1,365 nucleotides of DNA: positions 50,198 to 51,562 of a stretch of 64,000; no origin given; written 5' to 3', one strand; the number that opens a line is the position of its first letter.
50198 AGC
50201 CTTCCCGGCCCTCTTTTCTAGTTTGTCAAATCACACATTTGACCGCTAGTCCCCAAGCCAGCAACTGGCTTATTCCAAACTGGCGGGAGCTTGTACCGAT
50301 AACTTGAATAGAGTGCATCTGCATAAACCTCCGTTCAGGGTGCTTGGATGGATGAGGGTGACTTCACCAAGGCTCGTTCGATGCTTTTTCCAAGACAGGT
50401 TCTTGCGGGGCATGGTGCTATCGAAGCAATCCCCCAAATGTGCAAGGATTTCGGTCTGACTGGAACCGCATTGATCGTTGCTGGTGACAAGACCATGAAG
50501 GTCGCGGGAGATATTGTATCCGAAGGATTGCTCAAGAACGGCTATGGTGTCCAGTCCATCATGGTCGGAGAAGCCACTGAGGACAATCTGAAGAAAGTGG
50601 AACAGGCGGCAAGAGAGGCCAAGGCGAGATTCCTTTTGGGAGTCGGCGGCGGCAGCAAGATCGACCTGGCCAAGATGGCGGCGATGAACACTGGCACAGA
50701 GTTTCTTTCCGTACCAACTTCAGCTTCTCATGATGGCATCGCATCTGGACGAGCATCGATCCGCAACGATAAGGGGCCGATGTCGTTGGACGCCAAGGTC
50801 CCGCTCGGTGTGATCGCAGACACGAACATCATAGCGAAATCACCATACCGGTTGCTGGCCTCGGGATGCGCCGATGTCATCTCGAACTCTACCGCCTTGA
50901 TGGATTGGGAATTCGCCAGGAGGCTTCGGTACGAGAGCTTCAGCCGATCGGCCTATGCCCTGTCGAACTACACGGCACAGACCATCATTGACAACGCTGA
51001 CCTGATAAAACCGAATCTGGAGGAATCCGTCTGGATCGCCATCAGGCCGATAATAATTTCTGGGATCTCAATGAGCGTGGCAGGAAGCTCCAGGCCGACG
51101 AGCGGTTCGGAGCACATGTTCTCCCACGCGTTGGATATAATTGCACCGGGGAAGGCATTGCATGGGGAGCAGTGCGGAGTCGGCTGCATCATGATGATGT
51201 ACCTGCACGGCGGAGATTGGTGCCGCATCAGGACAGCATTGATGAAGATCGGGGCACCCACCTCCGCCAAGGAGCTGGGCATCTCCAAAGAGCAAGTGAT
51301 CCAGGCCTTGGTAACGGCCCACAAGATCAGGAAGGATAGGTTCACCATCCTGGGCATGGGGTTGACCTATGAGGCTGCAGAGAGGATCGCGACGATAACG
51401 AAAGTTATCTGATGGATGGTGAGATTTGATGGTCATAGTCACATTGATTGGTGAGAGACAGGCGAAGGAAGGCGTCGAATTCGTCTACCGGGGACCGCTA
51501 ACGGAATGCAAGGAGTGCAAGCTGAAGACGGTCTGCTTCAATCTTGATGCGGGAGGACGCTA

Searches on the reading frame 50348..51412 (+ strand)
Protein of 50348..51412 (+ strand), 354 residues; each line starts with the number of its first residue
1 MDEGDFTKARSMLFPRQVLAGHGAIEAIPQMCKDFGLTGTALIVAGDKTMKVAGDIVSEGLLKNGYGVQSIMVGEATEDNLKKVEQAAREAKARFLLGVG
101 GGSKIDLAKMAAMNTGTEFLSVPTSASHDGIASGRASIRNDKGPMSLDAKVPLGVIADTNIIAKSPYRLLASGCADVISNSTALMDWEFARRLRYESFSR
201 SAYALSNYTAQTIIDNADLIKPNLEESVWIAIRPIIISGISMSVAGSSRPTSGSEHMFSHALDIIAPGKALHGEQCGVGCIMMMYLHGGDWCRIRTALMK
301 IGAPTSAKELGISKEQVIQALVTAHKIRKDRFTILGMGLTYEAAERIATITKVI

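Call 93: search_solved_structures(query=window:50348-51412:+, max_evalue=1e-10)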
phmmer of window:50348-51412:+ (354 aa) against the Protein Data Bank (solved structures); distinct sequences matched with E-value up to 1e-10: 16.
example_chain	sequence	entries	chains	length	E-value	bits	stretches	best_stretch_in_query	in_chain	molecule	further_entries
4rfl_A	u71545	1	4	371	2.2e-59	204.6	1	93-354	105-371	Glycerol-1-phosphate dehydrogenase [NAD(P)+]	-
5fb3_A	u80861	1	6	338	3.1e-59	204.1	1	12-348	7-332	Glycerol-1-phosphate dehydrogenase [NAD(P)+]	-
4rgq_A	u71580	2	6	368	3.7e-59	203.9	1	94-354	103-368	Glycerol-1-phosphate dehydrogenase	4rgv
3ce9_A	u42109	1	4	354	1.2e-39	139.7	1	24-349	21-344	Glycerol dehydrogenase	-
9h4x_A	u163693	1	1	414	9.2e-24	87.6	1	43-283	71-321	Glycerol-1-phosphate dehydrogenase [NAD(P)+]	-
1kq3_A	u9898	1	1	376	4.3e-20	75.5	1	11-313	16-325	glycerol dehydrogenase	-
4mca_A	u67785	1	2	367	1e-19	74.3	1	14-324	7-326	Glycerol dehydrogenase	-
1jpu_A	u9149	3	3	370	1.4e-18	70.5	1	12-180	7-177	glycerol dehydrogenase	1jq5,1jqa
5xn8_A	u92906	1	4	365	2.3e-16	63.2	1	37-317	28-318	Glycerol Dehydrogenase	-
8k1g_A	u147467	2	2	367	6.1e-15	58.6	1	14-313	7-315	Glycerol dehydrogenase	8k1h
6csj_A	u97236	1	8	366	1.4e-14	57.4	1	39-314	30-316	Glycerol dehydrogenase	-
5zxl_A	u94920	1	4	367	3.3e-14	56.1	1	42-320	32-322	Glycerol dehydrogenase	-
8goa_A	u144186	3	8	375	3.6e-14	56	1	42-319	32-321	Glycerol dehydrogenase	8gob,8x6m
13go_A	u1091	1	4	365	6.6e-14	55.2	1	19-312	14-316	Glycerol dehydrogenase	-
1ta9_A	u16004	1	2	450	7.2e-14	55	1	7-321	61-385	glycerol dehydrogenase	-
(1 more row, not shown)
